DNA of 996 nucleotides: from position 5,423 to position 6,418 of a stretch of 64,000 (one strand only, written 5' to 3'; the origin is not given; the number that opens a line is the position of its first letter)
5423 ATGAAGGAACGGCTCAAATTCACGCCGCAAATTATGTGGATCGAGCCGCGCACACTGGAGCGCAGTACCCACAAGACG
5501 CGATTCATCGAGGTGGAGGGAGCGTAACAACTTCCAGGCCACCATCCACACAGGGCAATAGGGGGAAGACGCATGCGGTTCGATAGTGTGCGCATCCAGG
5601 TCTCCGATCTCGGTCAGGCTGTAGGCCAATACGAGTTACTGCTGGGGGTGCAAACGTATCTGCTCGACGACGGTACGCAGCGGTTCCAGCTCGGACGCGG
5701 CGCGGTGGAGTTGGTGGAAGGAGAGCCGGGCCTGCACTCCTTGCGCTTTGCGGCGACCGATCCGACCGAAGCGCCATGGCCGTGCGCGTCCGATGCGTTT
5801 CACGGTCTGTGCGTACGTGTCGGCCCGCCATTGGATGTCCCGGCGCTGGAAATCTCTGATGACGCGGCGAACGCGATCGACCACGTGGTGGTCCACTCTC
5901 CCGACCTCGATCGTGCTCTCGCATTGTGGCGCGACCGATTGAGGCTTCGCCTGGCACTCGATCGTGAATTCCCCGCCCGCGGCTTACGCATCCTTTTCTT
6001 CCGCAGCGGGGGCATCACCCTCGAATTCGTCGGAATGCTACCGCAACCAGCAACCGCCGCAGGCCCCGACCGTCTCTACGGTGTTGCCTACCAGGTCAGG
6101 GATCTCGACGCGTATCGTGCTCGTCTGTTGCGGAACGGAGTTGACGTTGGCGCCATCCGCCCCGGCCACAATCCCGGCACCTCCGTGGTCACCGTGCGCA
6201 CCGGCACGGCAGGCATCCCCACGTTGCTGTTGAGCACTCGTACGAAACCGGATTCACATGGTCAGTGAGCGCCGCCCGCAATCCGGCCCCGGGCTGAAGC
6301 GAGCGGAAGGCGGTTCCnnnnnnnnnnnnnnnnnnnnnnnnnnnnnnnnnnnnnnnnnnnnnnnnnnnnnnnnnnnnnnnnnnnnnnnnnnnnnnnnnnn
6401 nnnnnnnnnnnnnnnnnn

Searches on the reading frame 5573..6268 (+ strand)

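Call 12: search_protein_families(library=pfam, proteins=[window:5573-6268:+], max_evalue=0.001)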
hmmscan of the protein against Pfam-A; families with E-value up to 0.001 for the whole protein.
window:5573-6268:+ (231 aa): 3 families
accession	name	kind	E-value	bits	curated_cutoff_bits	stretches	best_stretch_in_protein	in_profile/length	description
PF13669.12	Glyoxalase_4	-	1.6e-14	54.5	27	1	103-205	1-107/109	Glyoxalase/Bleomycin resistance protein/Dioxygenase superfamily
PF00903.31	Glyoxalase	-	1.2e-08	35.8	20.6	1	102-203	2-105/121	Glyoxalase/Bleomycin resistance protein/Dioxygenase superfamily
PF13468.12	Glyoxalase_3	-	6.5e-05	23.5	25.1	0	102-202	1-110/176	Glyoxalase-like domain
